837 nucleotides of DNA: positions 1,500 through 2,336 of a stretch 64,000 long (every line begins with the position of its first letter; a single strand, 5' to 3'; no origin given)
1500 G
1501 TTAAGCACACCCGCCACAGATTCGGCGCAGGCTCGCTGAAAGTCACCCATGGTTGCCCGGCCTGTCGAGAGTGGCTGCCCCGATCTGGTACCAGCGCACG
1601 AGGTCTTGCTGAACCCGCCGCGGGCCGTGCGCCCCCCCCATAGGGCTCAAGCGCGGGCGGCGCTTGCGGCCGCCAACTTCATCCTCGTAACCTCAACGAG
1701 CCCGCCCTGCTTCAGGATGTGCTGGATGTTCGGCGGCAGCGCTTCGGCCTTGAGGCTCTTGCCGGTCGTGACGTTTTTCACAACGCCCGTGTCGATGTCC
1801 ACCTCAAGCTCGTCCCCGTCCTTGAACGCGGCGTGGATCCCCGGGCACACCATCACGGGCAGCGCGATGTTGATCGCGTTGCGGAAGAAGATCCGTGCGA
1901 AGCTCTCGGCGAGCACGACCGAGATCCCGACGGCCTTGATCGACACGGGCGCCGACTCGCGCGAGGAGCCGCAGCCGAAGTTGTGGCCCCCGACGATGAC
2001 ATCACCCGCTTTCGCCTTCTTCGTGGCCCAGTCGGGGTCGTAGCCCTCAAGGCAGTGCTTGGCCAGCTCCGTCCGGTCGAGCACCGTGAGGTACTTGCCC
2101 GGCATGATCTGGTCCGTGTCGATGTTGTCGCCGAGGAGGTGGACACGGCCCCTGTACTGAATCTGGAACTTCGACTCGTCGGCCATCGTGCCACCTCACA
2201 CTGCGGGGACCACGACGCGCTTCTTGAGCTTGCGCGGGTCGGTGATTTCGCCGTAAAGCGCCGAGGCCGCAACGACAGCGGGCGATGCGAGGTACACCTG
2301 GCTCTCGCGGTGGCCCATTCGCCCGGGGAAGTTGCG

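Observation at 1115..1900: About 250-bp segmental duplication of the leuD 3' end, creating a chimeric pseudo-ORF about 520 bp downstream of intact leuD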

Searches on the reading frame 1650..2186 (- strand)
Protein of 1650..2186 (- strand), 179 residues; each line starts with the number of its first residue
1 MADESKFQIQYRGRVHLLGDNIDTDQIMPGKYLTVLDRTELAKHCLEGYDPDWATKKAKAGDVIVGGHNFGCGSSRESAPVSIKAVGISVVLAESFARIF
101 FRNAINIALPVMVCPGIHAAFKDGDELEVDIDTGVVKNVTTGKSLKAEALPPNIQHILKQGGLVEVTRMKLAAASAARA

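Call 10: search_protein_families(library=pfam, proteins=[window:1650-2186:-], max_evalue=0.01)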
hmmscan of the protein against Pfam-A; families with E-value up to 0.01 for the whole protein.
window:1650-2186:- (179 aa): 2 families
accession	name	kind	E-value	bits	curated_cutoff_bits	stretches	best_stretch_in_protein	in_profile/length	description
PF00694.25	Aconitase_C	-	2.4e-19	70.4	22.8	1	54-109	68-123/131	Aconitase C-terminal domain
PF06434.19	Aconitase_2_N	-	0.0051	16.9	27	0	54-162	47-165/204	Aconitate hydratase 2 N-terminus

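Call 11: find_encoding_contigs(protein=window:1650-2186:-, flank=10000, max_places=10)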
Protein window:1650-2186:- (179 aa): 1 contig read that carries it; 1 place shown.
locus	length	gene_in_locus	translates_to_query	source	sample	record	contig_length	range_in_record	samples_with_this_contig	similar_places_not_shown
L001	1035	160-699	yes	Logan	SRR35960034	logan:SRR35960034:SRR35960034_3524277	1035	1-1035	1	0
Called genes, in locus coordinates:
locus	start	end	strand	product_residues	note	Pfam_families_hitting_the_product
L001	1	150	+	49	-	?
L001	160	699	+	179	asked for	PF00694:Aconitase_C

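Call 14: find_related_loci(query=window:1650-2186:-, collection=genome_contigs, flank=10000)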
Query window:1650-2186:- (179 aa) in genome_contigs; peptide patterns used: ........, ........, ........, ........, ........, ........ (x = any residue, [..] = any of these).
600 stretches matched a pattern (row limit reached: there are more); 583 encode a relative of the query (tblastn E <= 1e-3); the best 80 are kept; 80 distinct loci.
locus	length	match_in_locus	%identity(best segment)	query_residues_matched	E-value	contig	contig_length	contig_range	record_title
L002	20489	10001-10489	59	8-171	4e-58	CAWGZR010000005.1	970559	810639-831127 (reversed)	MAG: Candidatus Bathyarchaeota archaeon isolate MFD01476.bin.1.243 genome assembly, contig: contig_18293, whole genome s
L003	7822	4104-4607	55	9-177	9e-58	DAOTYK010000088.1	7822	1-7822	MAG TPA_asm: Thermomicrobium sp. isolate H24_335 k119_1237236, whole genome shotgun sequence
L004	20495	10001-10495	52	6-171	3e-56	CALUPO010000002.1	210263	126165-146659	MAG: Candidatus Gastranaerophilales bacterium isolate BRZ_DS__bin68 genome assembly, contig: BRZ_DS__NODE_58_length_2102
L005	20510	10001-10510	53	9-179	5e-57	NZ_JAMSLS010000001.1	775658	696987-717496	Thermomicrobium sp. CFH 73360 Scaffold1, whole genome shotgun sequence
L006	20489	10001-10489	56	8-171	6e-57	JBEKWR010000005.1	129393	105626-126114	MAG: Candidatus Bathyarchaeia archaeon isolate SPRUCE 632 SPRUCE_632_5, whole genome shotgun sequence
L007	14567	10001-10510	54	9-179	7e-57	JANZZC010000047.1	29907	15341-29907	MAG: Thermomicrobium sp. isolate SKW109 k141_815493, whole genome shotgun sequence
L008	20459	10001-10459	60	18-171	1e-56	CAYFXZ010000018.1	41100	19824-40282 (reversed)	MAG TPA_asm: uncultured Candidatus Bathyarchaeia archaeon isolate ERP108616_co2_124 genome assembly, contig: NODE_1079_l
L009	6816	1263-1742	56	12-172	1e-56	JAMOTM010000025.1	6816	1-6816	MAG: Aquificota bacterium isolate 4571-419_metabat2_scaf2bin.007 4571-419_scaffold_2246_c1, whole genome shotgun sequenc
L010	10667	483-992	51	4-174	3e-56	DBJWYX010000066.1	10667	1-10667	MAG TPA_asm: Candidatus Wunengus sp. YC64 NODE_2486_length_10667_cov_5.066623, whole genome shotgun sequence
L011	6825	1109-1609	52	9-176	3e-56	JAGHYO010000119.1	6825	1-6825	MAG: Thermoflexus sp. isolate 629H.11 NODE_1826_length_6854_cov_22.211502, whole genome shotgun sequence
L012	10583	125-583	58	18-171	1e-55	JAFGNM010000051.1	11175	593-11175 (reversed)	MAG: Candidatus Bathyarchaeota archaeon isolate Zod_Metabat.546 k87_5735115, whole genome shotgun sequence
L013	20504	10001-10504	52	3-171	2e-55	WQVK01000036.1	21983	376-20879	MAG: Defluviitaleaceae bacterium isolate Emb289P1bin132 Ga0123355_10003735, whole genome shotgun sequence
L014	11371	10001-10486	55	9-171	5e-55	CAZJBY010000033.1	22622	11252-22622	MAG TPA_asm: uncultured Candidatus Bathyarchaeia archaeon isolate binchicken_co129_789 genome assembly, contig: NODE_635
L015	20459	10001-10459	56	18-171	9e-55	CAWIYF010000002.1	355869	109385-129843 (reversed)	MAG: Candidatus Bathyarchaeota archaeon isolate MFD05942.bin.1.284 genome assembly, contig: contig_19713, whole genome s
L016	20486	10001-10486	52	12-174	1e-54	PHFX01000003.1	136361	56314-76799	MAG: Candidatus Brocadia sp. WS118 scaffold_3, whole genome shotgun sequence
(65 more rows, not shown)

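Call 16: find_homologous_proteins(query=window:1650-2186:-, max_evalue=1e-20)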
Query window:1650-2186:- (179 aa): 7473 proteins with E <= 1e-20 among 8000 candidates; the best 120 are listed.
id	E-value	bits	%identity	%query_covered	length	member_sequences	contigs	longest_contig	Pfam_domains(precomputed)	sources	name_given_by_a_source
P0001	5.6e-102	357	90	98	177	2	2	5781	PF00694.26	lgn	-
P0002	4.0e-101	354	90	98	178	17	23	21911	PF00694.26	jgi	-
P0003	4.1e-101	354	89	99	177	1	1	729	PF00694.26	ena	-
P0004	1.2e-99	349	89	98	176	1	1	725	PF00694.26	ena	-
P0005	7.9e-99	346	86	99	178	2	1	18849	PF00694.26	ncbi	-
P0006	1.1e-98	346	89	97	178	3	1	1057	PF00694.26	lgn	-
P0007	1.5e-97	342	86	98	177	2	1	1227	PF00694.26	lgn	-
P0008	7.9e-97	340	88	93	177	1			PF00694.26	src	-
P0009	1.2e-96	339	88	98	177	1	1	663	PF00694.26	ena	-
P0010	8.7e-95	333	84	99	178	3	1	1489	PF00694.26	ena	-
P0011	3.0e-94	331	86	96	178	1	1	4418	PF00694.26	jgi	jgi:3-isopropylmalate/(R)-2-methylmalate dehydratase small subunit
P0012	1.3e-92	326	84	97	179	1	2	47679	PF00694.26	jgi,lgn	jgi:3-isopropylmalate/(R)-2-methylmalate dehydratase small subunit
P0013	1.7e-91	323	82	99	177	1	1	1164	PF00694.26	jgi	jgi:3-isopropylmalate/(R)-2-methylmalate dehydratase small subunit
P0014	1.2e-88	313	81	96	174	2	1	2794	PF00694.26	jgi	jgi:3-isopropylmalate/(R)-2-methylmalate dehydratase small subunit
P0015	2.2e-88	312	81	93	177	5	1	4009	PF00694.26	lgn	-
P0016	9.6e-85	301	77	97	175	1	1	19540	PF00694.26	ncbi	-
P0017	4.0e-84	299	75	98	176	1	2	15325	PF00694.26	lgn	-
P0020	2.0e-78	280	73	97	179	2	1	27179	PF00694.26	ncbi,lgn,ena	-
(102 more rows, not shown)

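Call 18: find_encoding_contigs(protein=P0002, flank=10000, max_places=8)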
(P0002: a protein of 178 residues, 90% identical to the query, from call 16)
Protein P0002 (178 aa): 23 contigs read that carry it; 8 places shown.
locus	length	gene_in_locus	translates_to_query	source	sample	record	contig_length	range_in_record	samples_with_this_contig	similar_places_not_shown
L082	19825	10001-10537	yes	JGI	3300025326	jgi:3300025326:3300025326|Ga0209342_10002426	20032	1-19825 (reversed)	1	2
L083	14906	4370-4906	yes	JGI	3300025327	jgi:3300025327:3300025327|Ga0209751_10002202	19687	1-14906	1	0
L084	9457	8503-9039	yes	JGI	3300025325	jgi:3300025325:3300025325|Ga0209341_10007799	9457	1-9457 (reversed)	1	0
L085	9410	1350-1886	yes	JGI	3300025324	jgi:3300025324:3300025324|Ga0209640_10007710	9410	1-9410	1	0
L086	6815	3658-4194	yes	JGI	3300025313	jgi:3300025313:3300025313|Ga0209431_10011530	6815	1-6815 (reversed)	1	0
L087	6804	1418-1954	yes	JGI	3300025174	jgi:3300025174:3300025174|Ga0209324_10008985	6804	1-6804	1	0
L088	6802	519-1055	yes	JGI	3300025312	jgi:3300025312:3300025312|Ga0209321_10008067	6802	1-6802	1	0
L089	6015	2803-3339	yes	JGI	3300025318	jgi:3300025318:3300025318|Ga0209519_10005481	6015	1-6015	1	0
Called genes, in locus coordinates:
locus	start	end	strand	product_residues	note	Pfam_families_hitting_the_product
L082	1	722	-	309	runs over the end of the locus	?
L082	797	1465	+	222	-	PF13840:ACT_7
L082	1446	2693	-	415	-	PF00202:Aminotran_3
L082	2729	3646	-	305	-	PF00696:AA_kinase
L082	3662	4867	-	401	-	PF01960:ArgJ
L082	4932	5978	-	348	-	PF01118:Semialdhyde_dh, PF22698:Semialdhyde_dhC_1, PF02774:Semialdhyde_dhC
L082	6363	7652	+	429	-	PF00682:HMGL-like, PF22617:HCS_D2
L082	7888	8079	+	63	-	-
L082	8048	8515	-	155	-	-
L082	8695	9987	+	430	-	PF00330:Aconitase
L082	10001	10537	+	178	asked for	PF00694:Aconitase_C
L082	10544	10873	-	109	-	-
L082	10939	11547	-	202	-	PF01909:NTP_transf_2, PF18765:Polbeta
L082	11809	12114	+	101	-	-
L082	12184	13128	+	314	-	PF13391:HNH_2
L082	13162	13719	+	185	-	PF13302:Acetyltransf_3, PF13420:Acetyltransf_4 (weak), PF00583:Acetyltransf_1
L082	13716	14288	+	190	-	PF13302:Acetyltransf_3, PF00583:Acetyltransf_1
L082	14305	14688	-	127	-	-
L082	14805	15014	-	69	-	-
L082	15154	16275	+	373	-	PF00180:Iso_dh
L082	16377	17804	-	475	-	PF01637:ATPase_2 (weak), PF03008:DUF234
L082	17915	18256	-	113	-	PF01638:HxlR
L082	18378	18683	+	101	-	PF00355:Rieske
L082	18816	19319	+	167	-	-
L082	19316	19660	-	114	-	-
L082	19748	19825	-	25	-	?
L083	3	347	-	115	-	?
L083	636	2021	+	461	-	PF00682:HMGL-like, PF22617:HCS_D2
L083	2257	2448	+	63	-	-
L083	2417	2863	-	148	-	-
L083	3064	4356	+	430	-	PF00330:Aconitase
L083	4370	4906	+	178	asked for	PF00694:Aconitase_C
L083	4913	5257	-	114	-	-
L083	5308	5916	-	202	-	PF01909:NTP_transf_2, PF18765:Polbeta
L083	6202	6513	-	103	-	-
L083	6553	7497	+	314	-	PF13391:HNH_2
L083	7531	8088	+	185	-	PF13302:Acetyltransf_3, PF13420:Acetyltransf_4 (weak), PF00583:Acetyltransf_1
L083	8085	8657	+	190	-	PF13302:Acetyltransf_3, PF00583:Acetyltransf_1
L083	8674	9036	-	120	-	-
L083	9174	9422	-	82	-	-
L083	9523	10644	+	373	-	PF00180:Iso_dh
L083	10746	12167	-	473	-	PF01637:ATPase_2 (weak), PF03008:DUF234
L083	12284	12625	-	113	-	PF01638:HxlR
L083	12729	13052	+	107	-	PF00355:Rieske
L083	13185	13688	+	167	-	-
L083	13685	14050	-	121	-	-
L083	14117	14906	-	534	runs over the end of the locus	PF09847:12TM_1 (weak)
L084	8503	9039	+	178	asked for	PF00694:Aconitase_C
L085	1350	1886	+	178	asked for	PF00694:Aconitase_C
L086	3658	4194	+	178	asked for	PF00694:Aconitase_C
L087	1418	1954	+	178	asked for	PF00694:Aconitase_C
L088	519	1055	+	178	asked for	PF00694:Aconitase_C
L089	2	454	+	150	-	?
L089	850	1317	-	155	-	-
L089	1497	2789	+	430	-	PF00330:Aconitase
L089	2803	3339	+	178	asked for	PF00694:Aconitase_C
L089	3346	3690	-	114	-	-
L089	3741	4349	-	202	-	PF01909:NTP_transf_2, PF18765:Polbeta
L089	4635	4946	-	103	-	-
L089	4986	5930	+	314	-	PF13391:HNH_2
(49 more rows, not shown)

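Call 19: find_encoding_contigs(protein=P0005, flank=10000, max_places=3)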
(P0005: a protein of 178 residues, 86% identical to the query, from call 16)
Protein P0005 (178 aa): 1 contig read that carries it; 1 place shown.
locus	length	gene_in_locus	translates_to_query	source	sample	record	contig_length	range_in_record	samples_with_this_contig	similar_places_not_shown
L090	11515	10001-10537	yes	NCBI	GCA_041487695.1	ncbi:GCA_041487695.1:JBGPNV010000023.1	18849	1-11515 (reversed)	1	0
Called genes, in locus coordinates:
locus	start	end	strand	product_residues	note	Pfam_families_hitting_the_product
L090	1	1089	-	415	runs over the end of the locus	PF00202:Aminotran_3, PF00155:Aminotran_1_2 (weak)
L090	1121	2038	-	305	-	PF00696:AA_kinase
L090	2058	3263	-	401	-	PF01960:ArgJ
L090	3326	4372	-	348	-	PF01118:Semialdhyde_dh, PF22698:Semialdhyde_dhC_1, PF02774:Semialdhyde_dhC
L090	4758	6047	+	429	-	PF00682:HMGL-like, PF22617:HCS_D2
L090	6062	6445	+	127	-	-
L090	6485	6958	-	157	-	-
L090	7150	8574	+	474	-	PF01565:FAD_binding_4, PF08031:BBE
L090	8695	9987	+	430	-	PF00330:Aconitase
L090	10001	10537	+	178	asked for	PF00694:Aconitase_C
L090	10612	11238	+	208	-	-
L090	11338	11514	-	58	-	?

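Call 20: find_encoding_contigs(protein=P0012, flank=10000, max_places=3)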
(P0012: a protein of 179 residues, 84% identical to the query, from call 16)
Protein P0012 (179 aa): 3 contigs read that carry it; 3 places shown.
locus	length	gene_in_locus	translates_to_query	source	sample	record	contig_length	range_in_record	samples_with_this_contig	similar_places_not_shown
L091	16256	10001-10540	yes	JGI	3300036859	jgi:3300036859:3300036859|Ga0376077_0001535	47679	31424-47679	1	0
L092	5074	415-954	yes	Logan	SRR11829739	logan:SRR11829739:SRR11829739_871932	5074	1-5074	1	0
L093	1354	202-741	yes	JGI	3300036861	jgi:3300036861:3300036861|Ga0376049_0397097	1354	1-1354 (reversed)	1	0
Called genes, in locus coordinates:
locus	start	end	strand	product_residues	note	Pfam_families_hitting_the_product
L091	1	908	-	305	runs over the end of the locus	PF00696:AA_kinase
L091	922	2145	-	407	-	PF01960:ArgJ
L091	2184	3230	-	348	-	PF01118:Semialdhyde_dh, PF22698:Semialdhyde_dhC_1, PF02774:Semialdhyde_dhC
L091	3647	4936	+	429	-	PF00682:HMGL-like, PF22617:HCS_D2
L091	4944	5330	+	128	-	-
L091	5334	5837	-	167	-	-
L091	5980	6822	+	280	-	PF01638:HxlR (weak)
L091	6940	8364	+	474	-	PF01565:FAD_binding_4, PF08031:BBE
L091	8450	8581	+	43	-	-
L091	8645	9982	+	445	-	PF00330:Aconitase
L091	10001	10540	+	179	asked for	PF00694:Aconitase_C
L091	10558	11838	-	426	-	PF13173:AAA_14, PF13635:DUF4143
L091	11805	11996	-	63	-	-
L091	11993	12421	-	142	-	PF01909:NTP_transf_2, PF18765:Polbeta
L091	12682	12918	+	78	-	-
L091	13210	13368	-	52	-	-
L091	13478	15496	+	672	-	PF09136:Glucodextran_B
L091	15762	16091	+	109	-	-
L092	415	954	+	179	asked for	PF00694:Aconitase_C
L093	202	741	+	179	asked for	PF00694:Aconitase_C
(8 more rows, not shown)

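Call 25: find_encoding_contigs(protein=P0016, flank=10000, max_places=3)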
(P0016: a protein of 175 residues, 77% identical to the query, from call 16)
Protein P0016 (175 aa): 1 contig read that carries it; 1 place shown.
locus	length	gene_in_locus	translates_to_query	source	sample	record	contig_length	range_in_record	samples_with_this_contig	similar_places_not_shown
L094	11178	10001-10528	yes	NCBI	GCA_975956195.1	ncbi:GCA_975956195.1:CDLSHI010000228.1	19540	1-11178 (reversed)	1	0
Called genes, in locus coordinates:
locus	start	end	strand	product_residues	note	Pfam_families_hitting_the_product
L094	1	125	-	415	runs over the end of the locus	PF00202:Aminotran_3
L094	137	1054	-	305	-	PF00696:AA_kinase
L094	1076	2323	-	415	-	PF01960:ArgJ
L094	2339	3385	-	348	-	PF01118:Semialdhyde_dh, PF22698:Semialdhyde_dhC_1, PF02774:Semialdhyde_dhC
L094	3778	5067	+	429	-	PF00682:HMGL-like, PF22617:HCS_D2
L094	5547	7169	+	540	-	-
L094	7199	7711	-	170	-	-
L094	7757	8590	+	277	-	PF13489:Methyltransf_23, PF01135:PCMT, PF01170:UPF0020 (faint), PF01209:Ubie_methyltran, PF13847:Methyltransf_31, PF08241:Methyltransf_11, PF08242:Methyltransf_12, PF13649:Methyltransf_25, +1 more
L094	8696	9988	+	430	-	PF00330:Aconitase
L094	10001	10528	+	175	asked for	PF00694:Aconitase_C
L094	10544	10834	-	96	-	-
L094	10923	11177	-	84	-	?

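Call 26: find_encoding_contigs(protein=P0017, flank=10000, max_places=3)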
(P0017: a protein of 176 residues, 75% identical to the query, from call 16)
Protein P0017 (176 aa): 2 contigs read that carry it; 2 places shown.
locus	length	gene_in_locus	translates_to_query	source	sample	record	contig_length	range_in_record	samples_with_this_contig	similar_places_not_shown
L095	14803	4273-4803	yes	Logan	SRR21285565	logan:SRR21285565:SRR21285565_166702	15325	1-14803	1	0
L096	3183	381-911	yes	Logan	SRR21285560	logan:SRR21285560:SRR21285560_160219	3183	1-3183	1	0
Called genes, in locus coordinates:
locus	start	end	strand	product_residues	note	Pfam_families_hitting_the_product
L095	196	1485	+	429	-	PF00682:HMGL-like, PF22617:HCS_D2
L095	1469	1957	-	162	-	-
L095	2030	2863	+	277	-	PF01135:PCMT (weak), PF01170:UPF0020 (faint), PF01209:Ubie_methyltran, PF13489:Methyltransf_23, PF13847:Methyltransf_31, PF08241:Methyltransf_11, PF08242:Methyltransf_12, PF13649:Methyltransf_25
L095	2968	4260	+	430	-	PF00330:Aconitase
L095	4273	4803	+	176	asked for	PF00694:Aconitase_C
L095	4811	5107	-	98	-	-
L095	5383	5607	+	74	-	PF00037:Fer4 (faint), PF12797:Fer4_2 (faint), PF12800:Fer4_4 (faint), PF13183:Fer4_8 (faint), PF13237:Fer4_10 (faint), PF12838:Fer4_7, PF13187:Fer4_9 (weak), PF12837:Fer4_6 (weak), +2 more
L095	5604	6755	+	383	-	PF01855:POR_N, PF17147:PFOR_II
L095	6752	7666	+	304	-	PF02775:TPP_enzyme_C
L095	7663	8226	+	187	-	PF01558:POR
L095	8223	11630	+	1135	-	PF00070:Pyr_redox (weak), PF00890:FAD_binding_2 (weak), PF12831:FAD_oxidored, PF07992:Pyr_redox_2, PF12838:Fer4_7, PF13187:Fer4_9, PF13237:Fer4_10, PF02662:FlpD, +18 more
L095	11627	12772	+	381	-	PF13183:Fer4_8, PF13187:Fer4_9 (weak), PF13237:Fer4_10, PF13534:Fer4_17, PF02754:CCG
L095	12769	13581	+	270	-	PF01012:ETF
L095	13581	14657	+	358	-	PF01012:ETF, PF00766:ETF_alpha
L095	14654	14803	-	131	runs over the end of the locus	PF00072:Response_reg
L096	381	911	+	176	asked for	PF00694:Aconitase_C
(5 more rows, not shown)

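Call 27: find_encoding_contigs(protein=P0020, flank=10000, max_places=3)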
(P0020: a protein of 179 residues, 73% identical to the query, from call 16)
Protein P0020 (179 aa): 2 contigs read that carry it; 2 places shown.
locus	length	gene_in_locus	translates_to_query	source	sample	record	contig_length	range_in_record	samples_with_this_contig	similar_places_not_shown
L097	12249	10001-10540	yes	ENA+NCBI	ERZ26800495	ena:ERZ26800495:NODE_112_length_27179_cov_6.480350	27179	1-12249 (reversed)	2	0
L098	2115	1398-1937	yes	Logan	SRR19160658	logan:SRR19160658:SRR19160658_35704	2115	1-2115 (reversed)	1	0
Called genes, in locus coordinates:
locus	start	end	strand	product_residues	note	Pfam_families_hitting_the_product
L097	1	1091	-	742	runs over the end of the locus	PF11369:DUF3160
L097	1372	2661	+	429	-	PF00682:HMGL-like, PF22617:HCS_D2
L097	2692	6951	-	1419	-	PF18981:InlK_D3 (faint), PF13229:Beta_helix (faint), PF05048:NosD, PF16403:Bact_surface_Ig-like (faint), PF00801:PKD, PF18911:PKD_4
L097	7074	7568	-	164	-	-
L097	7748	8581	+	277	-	PF13489:Methyltransf_23, PF01135:PCMT, PF01170:UPF0020 (faint), PF01209:Ubie_methyltran, PF13847:Methyltransf_31, PF08241:Methyltransf_11, PF08242:Methyltransf_12, PF13649:Methyltransf_25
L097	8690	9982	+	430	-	PF00330:Aconitase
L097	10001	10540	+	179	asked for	PF00694:Aconitase_C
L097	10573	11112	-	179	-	-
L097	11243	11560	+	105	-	PF13183:Fer4_8 (faint), PF13534:Fer4_17 (faint), PF13187:Fer4_9 (faint), PF13484:Fer4_16 (faint), PF14697:Fer4_21 (faint), PF25160:LdpA_Fe-S-bd (faint), PF12797:Fer4_2 (faint), PF12838:Fer4_7, +4 more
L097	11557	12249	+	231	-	?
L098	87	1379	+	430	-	PF00330:Aconitase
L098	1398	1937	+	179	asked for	PF00694:Aconitase_C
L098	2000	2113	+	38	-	?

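Call 28: find_related_loci(query=window:1650-2186:-, collection=metagenome_contigs, flank=10000)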
Query window:1650-2186:- (179 aa) in metagenome_contigs; peptide patterns used: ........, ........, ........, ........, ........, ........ (x = any residue, [..] = any of these).
600 stretches matched a pattern (row limit reached: there are more); 592 encode a relative of the query (tblastn E <= 1e-3); the best 80 are kept; 80 distinct loci.
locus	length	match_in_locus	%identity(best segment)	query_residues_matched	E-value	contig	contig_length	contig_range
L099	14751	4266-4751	55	10-172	7e-58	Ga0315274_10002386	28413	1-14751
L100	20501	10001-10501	52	9-176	1e-58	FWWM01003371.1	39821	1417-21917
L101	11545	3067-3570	55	9-177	6e-58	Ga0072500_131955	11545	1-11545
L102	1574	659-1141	56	10-171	3e-59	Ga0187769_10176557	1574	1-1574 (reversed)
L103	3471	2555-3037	54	10-171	7e-56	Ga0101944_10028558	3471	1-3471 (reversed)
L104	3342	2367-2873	53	7-177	8e-56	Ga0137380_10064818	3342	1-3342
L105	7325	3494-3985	53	9-172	3e-55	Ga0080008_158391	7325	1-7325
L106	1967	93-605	53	6-178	2e-56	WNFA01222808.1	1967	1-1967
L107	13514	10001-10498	49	8-174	1e-54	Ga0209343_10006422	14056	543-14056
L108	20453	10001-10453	57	13-164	1e-54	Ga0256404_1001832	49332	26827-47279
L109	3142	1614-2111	55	6-170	6e-55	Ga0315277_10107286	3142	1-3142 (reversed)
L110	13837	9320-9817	49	8-174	1e-54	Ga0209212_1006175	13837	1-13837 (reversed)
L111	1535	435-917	52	12-173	9e-57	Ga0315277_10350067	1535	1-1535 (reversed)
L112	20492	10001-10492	53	9-172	1e-54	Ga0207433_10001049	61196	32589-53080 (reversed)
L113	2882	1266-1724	56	18-171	1e-54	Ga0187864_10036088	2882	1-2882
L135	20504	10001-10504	51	3-171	2e-53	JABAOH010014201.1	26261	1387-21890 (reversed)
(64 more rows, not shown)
